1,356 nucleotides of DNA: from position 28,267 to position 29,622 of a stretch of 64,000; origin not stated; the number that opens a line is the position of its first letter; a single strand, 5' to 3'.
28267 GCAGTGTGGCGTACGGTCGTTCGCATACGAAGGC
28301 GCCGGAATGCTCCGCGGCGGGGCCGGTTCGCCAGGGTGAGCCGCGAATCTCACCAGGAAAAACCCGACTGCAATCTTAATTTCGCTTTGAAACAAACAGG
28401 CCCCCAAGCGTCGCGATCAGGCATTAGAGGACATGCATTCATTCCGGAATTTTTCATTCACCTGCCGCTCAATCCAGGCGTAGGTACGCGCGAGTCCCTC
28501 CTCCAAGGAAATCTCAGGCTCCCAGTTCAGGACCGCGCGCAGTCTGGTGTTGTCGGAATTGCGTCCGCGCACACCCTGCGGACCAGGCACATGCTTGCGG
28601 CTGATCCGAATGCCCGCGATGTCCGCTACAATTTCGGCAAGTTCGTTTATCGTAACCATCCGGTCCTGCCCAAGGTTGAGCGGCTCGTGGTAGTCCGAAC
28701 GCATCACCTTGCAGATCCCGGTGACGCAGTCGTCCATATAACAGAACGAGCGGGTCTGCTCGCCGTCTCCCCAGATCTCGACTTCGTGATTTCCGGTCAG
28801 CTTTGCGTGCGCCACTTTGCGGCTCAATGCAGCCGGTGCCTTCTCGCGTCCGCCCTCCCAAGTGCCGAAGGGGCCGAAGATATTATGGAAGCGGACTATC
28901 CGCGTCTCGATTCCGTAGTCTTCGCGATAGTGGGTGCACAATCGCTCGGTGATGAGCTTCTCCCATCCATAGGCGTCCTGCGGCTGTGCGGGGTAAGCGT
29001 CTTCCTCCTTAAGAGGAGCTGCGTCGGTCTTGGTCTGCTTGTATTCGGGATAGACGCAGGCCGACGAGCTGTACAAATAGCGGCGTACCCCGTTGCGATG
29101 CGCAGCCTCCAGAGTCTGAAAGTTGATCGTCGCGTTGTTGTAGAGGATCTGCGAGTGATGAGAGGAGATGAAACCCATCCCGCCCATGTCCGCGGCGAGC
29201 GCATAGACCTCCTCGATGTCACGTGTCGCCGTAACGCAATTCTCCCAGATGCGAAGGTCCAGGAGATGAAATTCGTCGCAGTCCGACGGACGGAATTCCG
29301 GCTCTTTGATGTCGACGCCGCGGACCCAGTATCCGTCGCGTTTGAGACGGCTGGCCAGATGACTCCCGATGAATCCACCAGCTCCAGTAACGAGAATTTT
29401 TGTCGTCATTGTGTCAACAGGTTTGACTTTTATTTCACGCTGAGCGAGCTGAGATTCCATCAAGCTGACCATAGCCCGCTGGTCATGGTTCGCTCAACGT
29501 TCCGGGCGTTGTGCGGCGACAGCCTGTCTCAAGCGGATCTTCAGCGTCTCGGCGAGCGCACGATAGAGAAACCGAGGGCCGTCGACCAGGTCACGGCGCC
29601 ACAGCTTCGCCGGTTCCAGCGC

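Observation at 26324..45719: Complete Wzx/Wzy-dependent polysaccharide locus containing a GDP-mannose 3,5-epimerase homologue, implying an L-galactose/L-gulose-containing polymer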

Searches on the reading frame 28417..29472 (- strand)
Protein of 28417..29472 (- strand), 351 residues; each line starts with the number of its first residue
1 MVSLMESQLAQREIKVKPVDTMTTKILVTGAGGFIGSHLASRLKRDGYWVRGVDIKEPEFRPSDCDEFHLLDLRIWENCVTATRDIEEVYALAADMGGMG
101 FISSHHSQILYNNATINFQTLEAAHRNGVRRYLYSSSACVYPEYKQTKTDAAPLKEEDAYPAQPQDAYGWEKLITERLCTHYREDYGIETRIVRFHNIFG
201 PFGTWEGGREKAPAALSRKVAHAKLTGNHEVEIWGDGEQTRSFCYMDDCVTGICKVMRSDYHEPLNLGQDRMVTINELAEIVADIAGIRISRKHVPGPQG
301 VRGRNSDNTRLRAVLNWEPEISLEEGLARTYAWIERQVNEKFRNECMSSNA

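Call 3: search_protein_families(library=pfam, proteins=[window:28417-29472:-])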
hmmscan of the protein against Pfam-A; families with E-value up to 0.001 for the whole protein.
window:28417-29472:- (351 aa): 5 families
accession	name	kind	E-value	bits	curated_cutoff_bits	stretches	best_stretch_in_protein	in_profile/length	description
PF01370.27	Epimerase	-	1.4e-47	162.6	20.9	1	26-267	1-239/240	NAD dependent epimerase/dehydratase family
PF16363.11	GDP_Man_Dehyd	-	8.2e-27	95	27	1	27-329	1-331/332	GDP-mannose 4,6 dehydratase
PF01073.25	3Beta_HSD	-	1.3e-09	37.9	22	1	27-201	1-184/280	3-beta hydroxysteroid dehydrogenase/isomerase family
PF07993.18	NAD_binding_4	-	6e-06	26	20.1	0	120-200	119-209/258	Male sterility protein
PF13460.12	NAD_binding_10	-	0.00034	21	27.2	1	30-146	1-107/184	NAD(P)H-binding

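Call 6: search_solved_structures(query=window:28417-29472:-, show_alignments=2)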
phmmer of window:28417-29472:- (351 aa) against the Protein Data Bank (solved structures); distinct sequences matched with E-value up to 0.001: 136 (the best 60 are shown).
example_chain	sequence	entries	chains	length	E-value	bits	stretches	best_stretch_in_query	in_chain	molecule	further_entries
2c59_A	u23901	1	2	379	4e-123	414.3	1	23-341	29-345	GDP-MANNOSE-3', 5'-EPIMERASE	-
2c54_A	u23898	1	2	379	1e-122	412.9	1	23-341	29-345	GDP-MANNOSE-3', 5'-EPIMERASE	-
2c5a_A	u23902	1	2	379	1.4e-122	412.4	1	23-341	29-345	GDP-MANNOSE-3', 5'-EPIMERASE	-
2c5e_A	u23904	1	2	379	2.7e-122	411.5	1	23-341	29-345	GDP-MANNOSE-3', 5'-EPIMERASE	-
8sg0_A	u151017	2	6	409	1.3e-121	409.3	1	24-341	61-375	GDP-mannose 3,5-epimerase | GDP-mannose 3,5 epimerase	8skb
1bsv_A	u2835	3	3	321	1.4e-31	113.2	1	26-342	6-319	PROTEIN (GDP-FUCOSE SYNTHETASE) | GDP-FUCOSE SYNTHETASE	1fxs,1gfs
1e6u_A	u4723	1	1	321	2.8e-31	112.2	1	26-342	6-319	GDP-FUCOSE SYNTHETASE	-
1bws_A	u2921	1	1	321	3.6e-31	111.8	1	26-342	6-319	PROTEIN (GDP-4-KETO-6-DEOXY-D-MANNOSE EPIMERASE/REDUCTASE)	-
1e7s_A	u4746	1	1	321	3.8e-31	111.8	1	26-342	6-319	GDP-FUCOSE SYNTHETASE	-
1e7q_A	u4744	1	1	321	3.9e-31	111.7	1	26-342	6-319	GDP-FUCOSE SYNTHETASE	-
1e7r_A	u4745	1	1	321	4.2e-31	111.6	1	26-342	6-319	GDP-FUCOSE SYNTHETASE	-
7ll6_A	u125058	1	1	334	8.8e-30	107.3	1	17-336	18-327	GDP-L-fucose synthase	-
8du0_A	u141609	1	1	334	8.8e-30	107.3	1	17-336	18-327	GDP-L-fucose synthase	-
4lk3_A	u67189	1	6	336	3.2e-29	105.4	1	25-345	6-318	UDP-glucuronic acid decarboxylase 1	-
4zrm_A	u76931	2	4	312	3.2e-29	105.4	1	25-335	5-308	UDP-glucose 4-epimerase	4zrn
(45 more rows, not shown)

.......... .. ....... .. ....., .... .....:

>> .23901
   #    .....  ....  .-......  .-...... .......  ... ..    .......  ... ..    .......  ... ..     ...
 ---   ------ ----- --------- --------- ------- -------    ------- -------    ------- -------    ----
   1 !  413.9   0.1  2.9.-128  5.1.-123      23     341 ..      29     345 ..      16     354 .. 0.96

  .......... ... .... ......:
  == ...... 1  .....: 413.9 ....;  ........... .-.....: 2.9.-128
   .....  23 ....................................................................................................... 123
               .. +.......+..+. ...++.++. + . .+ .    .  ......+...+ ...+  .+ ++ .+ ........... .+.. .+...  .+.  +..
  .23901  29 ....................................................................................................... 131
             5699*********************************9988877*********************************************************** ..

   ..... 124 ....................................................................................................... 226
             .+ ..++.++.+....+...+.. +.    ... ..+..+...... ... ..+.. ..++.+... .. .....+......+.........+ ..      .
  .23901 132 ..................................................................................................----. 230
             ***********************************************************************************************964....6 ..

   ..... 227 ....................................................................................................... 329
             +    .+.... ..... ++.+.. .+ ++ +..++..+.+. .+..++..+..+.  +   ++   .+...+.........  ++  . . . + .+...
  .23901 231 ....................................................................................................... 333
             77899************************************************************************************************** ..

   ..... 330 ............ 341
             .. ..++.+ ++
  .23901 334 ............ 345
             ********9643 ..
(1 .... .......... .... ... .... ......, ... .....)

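Call 7: search_protein_families(library=ncbifam, proteins=[window:28417-29472:-])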
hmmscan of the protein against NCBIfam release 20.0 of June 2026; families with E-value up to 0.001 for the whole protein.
window:28417-29472:- (351 aa): 25 families
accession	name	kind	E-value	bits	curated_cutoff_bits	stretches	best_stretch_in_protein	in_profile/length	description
NF047922.1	GDPFucSynFcl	equivalog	6.2e-42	144.1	500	1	24-335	3-302/308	GDP-L-fucose synthase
TIGR04180.1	EDH_00030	hypoth_equivalog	9.5e-23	80.7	475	1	26-320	1-295/297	NAD-dependent 4,6-dehydratase LegB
TIGR01179.1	galE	equivalog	9.9e-23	80.5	262.3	1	25-339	1-330/332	UDP-glucose 4-epimerase GalE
TIGR02197.1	heptose_epim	equivalog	4.2e-22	78.7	274.6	1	26-336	1-315/316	ADP-glyceromanno-heptose 6-epimerase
TIGR01181.1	dTDP_gluc_dehyt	equivalog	1.9e-20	73.2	365.1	1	81-336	69-313/321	dTDP-glucose 4,6-dehydratase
TIGR03466.1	HpnA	hypoth_equivalog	2e-11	43.4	367.65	1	25-150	2-127/327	hopanoid-associated sugar epimerase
NF011728.1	PRK15181.1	equivalog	1.7e-10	40.4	760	1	69-334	74-337/348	Vi polysaccharide biosynthesis UDP-N-acetylglucosaminuronic acid C-4 epimerase TviC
NF042423.1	oxyalk_red_Shew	equivalog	6.9e-09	35.2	580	1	20-202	5-178/331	2-alkyl-3-oxoalkanoate reductase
NF042422.1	oxyalk_red_OleD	equivalog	9.8e-09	35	580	1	25-201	2-171/329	2-alkyl-3-oxoalkanoate reductase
NF007956.0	PRK10675.1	subfamily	1.8e-08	33.9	394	1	26-337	3-332/338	UDP-glucose 4-epimerase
NF007490.0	PRK10084.1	subfamily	1.8e-08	33.8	649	1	113-335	110-335/361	dTDP-glucose 4,6-dehydratase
NF008872.0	PRK11908.1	equivalog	1.9e-08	33.7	294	1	24-269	2-253/349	bifunctional UDP-4-keto-pentose/UDP-xylose synthase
NF005998.1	PRK08125.1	equivalog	3.8e-08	32.2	777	1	19-303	311-602/649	bifunctional UDP-4-amino-4-deoxy-L-arabinose formyltransferase/UDP-glucuronic acid oxidase ArnA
NF041293.1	G6PDh_Azf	equivalog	4.5e-08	32.8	400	1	22-200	1-184/252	NAD-dependent glucose-6-phosphate dehydrogenase Azf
TIGR01777.1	yfcH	hypoth_equivalog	5.5e-07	29.4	207.35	1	26-286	1-241/292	TIGR01777 family oxidoreductase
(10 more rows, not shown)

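Call 12: find_homologous_proteins(query=window:28417-29472:-, max_evalue=1e-50)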
Query window:28417-29472:- (351 aa): 8000 proteins with E <= 1e-50 among 8000 candidates; the best 120 are listed.
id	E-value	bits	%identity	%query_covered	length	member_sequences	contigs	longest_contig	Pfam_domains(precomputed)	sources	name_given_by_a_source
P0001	9.8e-208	707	91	93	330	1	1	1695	PF16363.12,PF01073.26,PF07993.19,PF01370.28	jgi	-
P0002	1.6e-206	703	91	94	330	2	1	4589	PF16363.12,PF01073.26,PF07993.19,PF13460.13,PF01370.28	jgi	-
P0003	9.2e-206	701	90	94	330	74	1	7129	PF16363.12,PF01073.26,PF07993.19,PF13460.13,PF01370.28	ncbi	-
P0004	1.5e-204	697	91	93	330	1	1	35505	PF16363.12,PF02719.22,PF01073.26,PF07993.19,PF13460.13,PF01370.28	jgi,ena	-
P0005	3.2e-204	696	89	94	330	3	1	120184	PF16363.12,PF01073.26,PF07993.19,PF13460.13,PF01370.28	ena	-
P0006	1.3e-202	691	89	93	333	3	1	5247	PF16363.12,PF01073.26,PF07993.19,PF13460.13,PF01370.28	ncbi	-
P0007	1.8e-197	674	86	94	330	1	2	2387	PF16363.12,PF01073.26,PF07993.19,PF01370.28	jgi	-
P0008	9.9e-197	671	87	92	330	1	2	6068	PF16363.12,PF01073.26,PF07993.19,PF13460.13,PF01370.28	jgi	jgi:GDP-D-mannose 3', 5'-epimerase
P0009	2.6e-195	667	85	94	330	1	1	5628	PF16363.12,PF01073.26,PF07993.19,PF01370.28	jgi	jgi:GDP-D-mannose 3', 5'-epimerase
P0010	1.5e-194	664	85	93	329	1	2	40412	PF16363.12,PF01073.26,PF07993.19,PF13460.13,PF01370.28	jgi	jgi:GDP-D-mannose 3', 5'-epimerase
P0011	3.9e-192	656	82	94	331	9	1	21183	PF16363.12,PF01073.26,PF07993.19,PF13460.13,PF01370.28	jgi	jgi:GDP-D-mannose 3',5'-epimerase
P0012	4.3e-192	656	83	94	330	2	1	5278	PF16363.12,PF01073.26,PF07993.19,PF13460.13,PF01370.28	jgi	jgi:GDP-D-mannose 3',5'-epimerase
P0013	7.9e-192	655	84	92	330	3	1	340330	PF16363.12,PF01073.26,PF07993.19,PF13460.13,PF01370.28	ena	-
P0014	1.3e-191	654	83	94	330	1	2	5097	PF16363.12,PF01073.26,PF07993.19,PF13460.13,PF01370.28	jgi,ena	-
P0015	1.6e-191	654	84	92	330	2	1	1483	PF16363.12,PF01073.26,PF07993.19,PF13460.13,PF01370.28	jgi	jgi:GDP-D-mannose 3',5'-epimerase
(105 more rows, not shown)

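Call 13: find_related_loci(query=window:28417-29472:-, collection=genome_contigs, flank=10000)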
Query window:28417-29472:- (351 aa) in genome_contigs; peptide patterns used: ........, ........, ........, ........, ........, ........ (x = any residue, [..] = any of these).
600 stretches matched a pattern (row limit reached: there are more); 598 encode a relative of the query (tblastn E <= 1e-3); the best 80 are kept; 80 distinct loci.
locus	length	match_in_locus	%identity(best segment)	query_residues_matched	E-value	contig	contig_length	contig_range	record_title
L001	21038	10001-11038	88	4-349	0e+0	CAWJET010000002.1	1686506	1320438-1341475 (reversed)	MAG: uncultured delta proteobacterium isolate MFD09222.bin.1.22 genome assembly, contig: contig_45910, whole genome shot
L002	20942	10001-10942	79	25-338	9e-175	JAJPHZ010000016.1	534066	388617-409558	MAG: Proteobacteria bacterium isolate Centralia_MAG_231 k107_9835101, whole genome shotgun sequence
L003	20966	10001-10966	75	24-345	3e-173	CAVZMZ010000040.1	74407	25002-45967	MAG: uncultured Chloroflexia bacterium isolate MFD01872.bin.3.161 genome assembly, contig: contig_84950, whole genome sh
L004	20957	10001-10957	76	25-343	9e-172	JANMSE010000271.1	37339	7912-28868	MAG: Deltaproteobacteria bacterium isolate SOY_29_metabat_500 SOY_29_k141_5347985, whole genome shotgun sequence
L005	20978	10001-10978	75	21-345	7e-172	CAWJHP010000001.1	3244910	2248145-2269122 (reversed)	MAG: uncultured Chloroflexia bacterium isolate MFD03726.bin.1.113 genome assembly, contig: contig_18815, whole genome sh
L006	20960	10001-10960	75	23-342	9e-172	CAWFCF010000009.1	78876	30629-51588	MAG: uncultured Chloroflexia bacterium isolate MFD02416.bin.1.105 genome assembly, contig: contig_59175, whole genome sh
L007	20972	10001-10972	75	19-342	2e-171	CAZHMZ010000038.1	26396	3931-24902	MAG TPA_asm: uncultured Anaerolineaceae bacterium isolate SRP192927_co3_506 genome assembly, contig: NODE_3647_length_26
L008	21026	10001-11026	72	1-342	2e-171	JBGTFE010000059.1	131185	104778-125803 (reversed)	MAG: Pyrinomonadaceae bacterium isolate JTS-RE184 k141_5310774, whole genome shotgun sequence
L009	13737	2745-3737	73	12-342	2e-171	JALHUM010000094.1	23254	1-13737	MAG: Anaerolineales bacterium isolate PFL50 seq_1108886, whole genome shotgun sequence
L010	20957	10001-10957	76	24-342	4e-171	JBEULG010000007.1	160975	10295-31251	MAG: Anaerolineales bacterium isolate KC_009 contig7, whole genome shotgun sequence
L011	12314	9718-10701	73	21-348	2e-170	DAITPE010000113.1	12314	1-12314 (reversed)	MAG TPA_asm: Pyrinomonadaceae bacterium isolate CTOTU26050 NODE_656_length_12314_cov_3.572967, whole genome shotgun sequ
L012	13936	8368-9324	76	24-342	2e-170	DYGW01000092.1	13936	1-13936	MAG TPA_asm: Thermoflexus sp. isolate BE2012_66_11 Afr_mines_BE2012_1981_length_13936_cov_4_385347, whole genome shotgun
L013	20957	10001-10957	75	24-342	6e-170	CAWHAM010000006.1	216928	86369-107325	MAG: uncultured Chloroflexia bacterium isolate MFD04408.bin.1.215 genome assembly, contig: contig_33559, whole genome sh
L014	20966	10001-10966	75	19-338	7e-170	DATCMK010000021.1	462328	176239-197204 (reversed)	MAG TPA_asm: Pyrinomonadaceae bacterium isolate SMAG_U7147 k141_22453, whole genome shotgun sequence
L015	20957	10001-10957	75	24-342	7e-170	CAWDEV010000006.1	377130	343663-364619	MAG: uncultured Chloroflexia bacterium isolate MFD05942.bin.1.268 genome assembly, contig: contig_4044, whole genome sho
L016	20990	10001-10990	71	10-339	5e-169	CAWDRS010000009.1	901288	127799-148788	MAG: uncultured Acidobacteriota bacterium isolate MFD04850.bin.2.282 genome assembly, contig: contig_2842, whole genome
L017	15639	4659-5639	72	25-351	5e-169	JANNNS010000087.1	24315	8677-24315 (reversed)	MAG: Acidobacteriota bacterium isolate SOY_34_metabat_77_sub SOY_34_k141_3846595, whole genome shotgun sequence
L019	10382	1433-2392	74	24-343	2e-168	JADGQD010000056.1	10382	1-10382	MAG: Anaerolineales bacterium isolate Chersky.4_57 contig-100_2830, whole genome shotgun sequence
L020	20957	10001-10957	75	24-342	5e-168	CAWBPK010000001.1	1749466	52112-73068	MAG: uncultured Chloroflexia bacterium isolate MFD01299.bin.1.98 genome assembly, contig: contig_10252, whole genome sho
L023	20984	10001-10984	71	24-351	2e-167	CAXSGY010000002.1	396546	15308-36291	MAG: uncultured Pyrinomonadaceae bacterium isolate private_X4_metawrap_bin.9 genome assembly, contig: private_X4_metawra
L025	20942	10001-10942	75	25-338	2e-167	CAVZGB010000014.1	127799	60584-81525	MAG: uncultured delta proteobacterium isolate MFD05521.bin.1.220 genome assembly, contig: contig_53932, whole genome sho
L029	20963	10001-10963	73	21-341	2e-166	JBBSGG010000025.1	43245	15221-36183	MAG: Pyrinomonadales bacterium isolate LS2_sbin.30 LS2_sbin.30_K_1025799_L_43245_cov_16.0953, whole genome shotgun seque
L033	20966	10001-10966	73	24-345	4e-166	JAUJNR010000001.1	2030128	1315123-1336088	MAG: Pyrinomonadaceae bacterium isolate YX2bin36 opera_contig_1, whole genome shotgun sequence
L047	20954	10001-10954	72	25-342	2e-163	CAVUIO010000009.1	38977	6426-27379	MAG: uncultured Chloroflexia bacterium isolate MFD01872.bin.2.100 genome assembly, contig: contig_47590, whole genome sh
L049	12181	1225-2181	71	24-342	6e-162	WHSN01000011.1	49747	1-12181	MAG: Luteitalea sp. isolate Dino_bin7 k141_695317_length_49747_cov_12.0000, whole genome shotgun sequence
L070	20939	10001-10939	66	25-338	2e-147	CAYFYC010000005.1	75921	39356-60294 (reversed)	MAG TPA_asm: uncultured Acidimicrobiaceae bacterium isolate ERP108616_co2_204 genome assembly, contig: NODE_276_length_7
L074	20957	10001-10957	74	24-342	4e-167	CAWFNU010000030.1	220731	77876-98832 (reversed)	MAG: uncultured Chloroflexia bacterium isolate MFD05942.bin.2.91 genome assembly, contig: contig_99260, whole genome sho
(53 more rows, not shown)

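Call 26: search_protein_families(library=pfam, proteins=[L029:11919-13151:+, L011:7201-9684:+, L070:14753-15715:-, L016:10854-11861:+, L074:6198-7067:+, L014:6491-7450:+, L020:11857-12882:+, L017:10035-10970:+, L047:8667-9896:+, L019:2423-3325:+], max_evalue=0.00001)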
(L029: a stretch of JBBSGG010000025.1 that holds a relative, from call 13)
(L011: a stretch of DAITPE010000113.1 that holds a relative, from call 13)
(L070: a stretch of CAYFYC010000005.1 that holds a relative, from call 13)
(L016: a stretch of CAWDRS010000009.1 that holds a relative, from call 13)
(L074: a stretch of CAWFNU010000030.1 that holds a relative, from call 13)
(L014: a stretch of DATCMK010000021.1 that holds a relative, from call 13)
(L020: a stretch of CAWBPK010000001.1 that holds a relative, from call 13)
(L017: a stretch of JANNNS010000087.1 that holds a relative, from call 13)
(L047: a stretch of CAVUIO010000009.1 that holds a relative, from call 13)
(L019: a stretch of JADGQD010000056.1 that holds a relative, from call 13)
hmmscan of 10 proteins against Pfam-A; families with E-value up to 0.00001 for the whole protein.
L029:11919-13151:+ (410 aa): 2 families
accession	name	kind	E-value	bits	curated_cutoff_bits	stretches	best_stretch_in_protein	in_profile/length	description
PF00534.26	Glycos_transf_1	-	1.7e-30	106.3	26.4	1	212-378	3-166/172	Glycosyl transferases group 1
PF13692.12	Glyco_trans_1_4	-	1.4e-26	93.9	27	1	226-368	3-140/142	Glycosyl transferases group 1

L011:7201-9684:+ (827 aa): 5 families
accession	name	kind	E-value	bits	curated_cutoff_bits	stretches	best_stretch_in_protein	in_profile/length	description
PF13614.12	AAA_31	-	5.9e-13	49.6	27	1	640-778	14-155/177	AAA domain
PF10609.15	ParA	-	2e-09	37.7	27.1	1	638-807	14-180/246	NUBPL iron-transfer P-loop NTPase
PF02706.20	Wzz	-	6.3e-08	33.3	25.5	1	45-134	4-90/91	Chain length determinant protein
PF01656.29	CbiA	-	1.2e-07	32.2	25.4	1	639-805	10-86/125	CobQ/CobB/MinD/ParA nucleotide binding domain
PF13807.11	GNVR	-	9.5e-06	25.9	27.7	0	469-539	9-79/82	G-rich domain on putative tyrosine kinase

L070:14753-15715:- (320 aa): 4 families
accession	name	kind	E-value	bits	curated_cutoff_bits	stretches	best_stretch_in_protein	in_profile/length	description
PF01370.27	Epimerase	-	2.6e-46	158.4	20.9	1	15-249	2-240/240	NAD dependent epimerase/dehydratase family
PF16363.11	GDP_Man_Dehyd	-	4.6e-45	154.9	27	1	16-311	2-331/332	GDP-mannose 4,6 dehydratase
PF01073.25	3Beta_HSD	-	2.6e-10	40.2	22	1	15-235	1-226/280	3-beta hydroxysteroid dehydrogenase/isomerase family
PF04321.23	RmlD_sub_bind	-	3.8e-06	26.6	27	1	15-277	4-240/287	RmlD substrate binding domain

L016:10854-11861:+ (335 aa): 1 family
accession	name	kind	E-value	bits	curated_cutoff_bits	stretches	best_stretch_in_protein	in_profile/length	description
PF03808.19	Glyco_tran_WecG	-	6.6e-64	215.2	27.4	1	123-293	1-168/168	Glycosyl transferase WecG/TagA/CpsF family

L074:6198-7067:+ (289 aa): 2 families
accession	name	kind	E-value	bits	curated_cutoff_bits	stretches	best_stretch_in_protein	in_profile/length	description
PF01061.29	ABC2_membrane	-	3.5e-17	63.1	26.9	1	39-250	3-211/211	ABC-2 type transporter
PF12698.13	ABC2_membrane_3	-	4.8e-06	26.3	31.6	1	83-277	156-344/347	ABC-2 family transporter protein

L014:6491-7450:+ (319 aa): 3 families
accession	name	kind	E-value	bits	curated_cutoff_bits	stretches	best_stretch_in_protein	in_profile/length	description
PF22461.2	SLBB_2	-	2.1e-15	57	27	1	213-292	2-79/79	SLBB domain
PF10531.15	SLBB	-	5.8e-14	52.1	27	1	121-163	4-48/55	SLBB domain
PF02563.21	Poly_export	-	3.3e-12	46.8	28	1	37-109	3-74/77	Polysaccharide biosynthesis/export protein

L020:11857-12882:+ (341 aa): 1 family
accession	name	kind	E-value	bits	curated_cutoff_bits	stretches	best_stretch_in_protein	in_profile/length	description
PF00535.33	Glycos_transf_2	-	8e-12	45.8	23.3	1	64-181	11-126/168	Glycosyl transferase family 2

L017:10035-10970:+ (311 aa): 1 family
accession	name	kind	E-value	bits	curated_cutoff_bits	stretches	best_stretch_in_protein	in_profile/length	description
PF00535.33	Glycos_transf_2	-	2.2e-17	63.9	23.3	1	12-123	2-111/168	Glycosyl transferase family 2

L047:8667-9896:+ (409 aa): 1 family
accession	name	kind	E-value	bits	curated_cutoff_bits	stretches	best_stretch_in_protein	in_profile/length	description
PF05159.20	Capsule_synth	-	4.9e-08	33.2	20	1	166-322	123-276/310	Capsule polysaccharide biosynthesis protein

L019:2423-3325:+ (300 aa): 0 families
